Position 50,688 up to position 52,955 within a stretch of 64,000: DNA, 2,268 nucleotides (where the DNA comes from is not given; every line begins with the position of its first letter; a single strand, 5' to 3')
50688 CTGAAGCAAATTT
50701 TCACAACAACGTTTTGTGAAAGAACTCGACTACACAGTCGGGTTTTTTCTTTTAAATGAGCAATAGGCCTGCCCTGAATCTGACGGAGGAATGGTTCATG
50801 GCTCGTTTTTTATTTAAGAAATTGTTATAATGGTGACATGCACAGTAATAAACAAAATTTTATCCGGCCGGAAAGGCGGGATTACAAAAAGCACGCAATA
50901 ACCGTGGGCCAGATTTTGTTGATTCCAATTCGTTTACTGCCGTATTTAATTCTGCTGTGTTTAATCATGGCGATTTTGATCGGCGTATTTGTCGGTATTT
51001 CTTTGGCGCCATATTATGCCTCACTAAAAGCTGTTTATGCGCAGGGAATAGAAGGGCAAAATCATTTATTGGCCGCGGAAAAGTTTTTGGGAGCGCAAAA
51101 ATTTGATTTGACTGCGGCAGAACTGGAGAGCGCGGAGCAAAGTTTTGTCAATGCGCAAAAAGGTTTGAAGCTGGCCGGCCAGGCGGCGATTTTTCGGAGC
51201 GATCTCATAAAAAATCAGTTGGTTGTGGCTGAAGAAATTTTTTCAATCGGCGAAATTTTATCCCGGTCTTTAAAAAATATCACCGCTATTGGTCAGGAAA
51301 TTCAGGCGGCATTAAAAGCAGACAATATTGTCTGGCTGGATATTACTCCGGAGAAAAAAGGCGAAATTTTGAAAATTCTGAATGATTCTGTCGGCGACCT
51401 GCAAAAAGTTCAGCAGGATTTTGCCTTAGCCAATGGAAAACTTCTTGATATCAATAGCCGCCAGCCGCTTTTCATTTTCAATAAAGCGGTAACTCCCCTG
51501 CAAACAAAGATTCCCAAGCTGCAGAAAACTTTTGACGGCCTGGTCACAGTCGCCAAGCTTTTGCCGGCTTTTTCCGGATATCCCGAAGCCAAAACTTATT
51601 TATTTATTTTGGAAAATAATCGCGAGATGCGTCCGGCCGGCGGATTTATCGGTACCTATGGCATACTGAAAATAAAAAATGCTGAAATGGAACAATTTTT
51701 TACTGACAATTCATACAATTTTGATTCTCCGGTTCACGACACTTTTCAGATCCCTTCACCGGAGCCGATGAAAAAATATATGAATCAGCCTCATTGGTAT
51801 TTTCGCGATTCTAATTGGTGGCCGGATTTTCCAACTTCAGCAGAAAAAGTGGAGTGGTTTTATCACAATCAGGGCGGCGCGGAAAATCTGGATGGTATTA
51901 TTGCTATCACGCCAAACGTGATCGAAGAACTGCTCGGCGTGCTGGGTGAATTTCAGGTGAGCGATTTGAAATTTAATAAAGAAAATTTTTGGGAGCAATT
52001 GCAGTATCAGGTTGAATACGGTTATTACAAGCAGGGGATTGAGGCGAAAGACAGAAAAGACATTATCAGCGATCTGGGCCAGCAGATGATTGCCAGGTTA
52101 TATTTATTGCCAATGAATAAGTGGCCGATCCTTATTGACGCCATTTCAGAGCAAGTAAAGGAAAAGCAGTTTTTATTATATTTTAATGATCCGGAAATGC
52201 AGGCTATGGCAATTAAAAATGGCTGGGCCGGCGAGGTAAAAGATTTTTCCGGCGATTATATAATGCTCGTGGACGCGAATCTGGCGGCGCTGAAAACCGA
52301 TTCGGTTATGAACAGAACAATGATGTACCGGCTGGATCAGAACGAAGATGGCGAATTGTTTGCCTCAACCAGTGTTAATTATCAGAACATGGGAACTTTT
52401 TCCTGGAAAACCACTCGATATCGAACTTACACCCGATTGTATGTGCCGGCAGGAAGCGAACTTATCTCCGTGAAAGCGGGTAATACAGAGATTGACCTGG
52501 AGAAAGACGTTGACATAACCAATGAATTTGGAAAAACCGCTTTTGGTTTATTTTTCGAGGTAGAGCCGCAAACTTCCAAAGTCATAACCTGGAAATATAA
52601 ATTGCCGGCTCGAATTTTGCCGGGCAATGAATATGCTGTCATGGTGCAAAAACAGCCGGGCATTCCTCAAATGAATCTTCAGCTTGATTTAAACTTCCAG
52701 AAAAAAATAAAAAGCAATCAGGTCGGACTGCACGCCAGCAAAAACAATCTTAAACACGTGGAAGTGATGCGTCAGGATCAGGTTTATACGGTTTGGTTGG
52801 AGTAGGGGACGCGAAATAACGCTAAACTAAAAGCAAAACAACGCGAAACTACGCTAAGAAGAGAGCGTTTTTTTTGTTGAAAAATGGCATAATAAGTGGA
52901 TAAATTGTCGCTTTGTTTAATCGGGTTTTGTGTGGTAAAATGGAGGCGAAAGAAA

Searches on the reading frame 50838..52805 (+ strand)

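Call 48: search_protein_families(library=pfam, proteins=[window:50838-52805:+], max_evalue=0.001)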
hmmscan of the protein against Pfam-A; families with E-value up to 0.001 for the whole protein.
window:50838-52805:+ (655 aa): 1 family
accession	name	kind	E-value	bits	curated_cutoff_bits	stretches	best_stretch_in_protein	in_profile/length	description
PF13196.11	DUF4012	-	4.4e-28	99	28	1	251-391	3-142/144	Protein of unknown function (DUF4012)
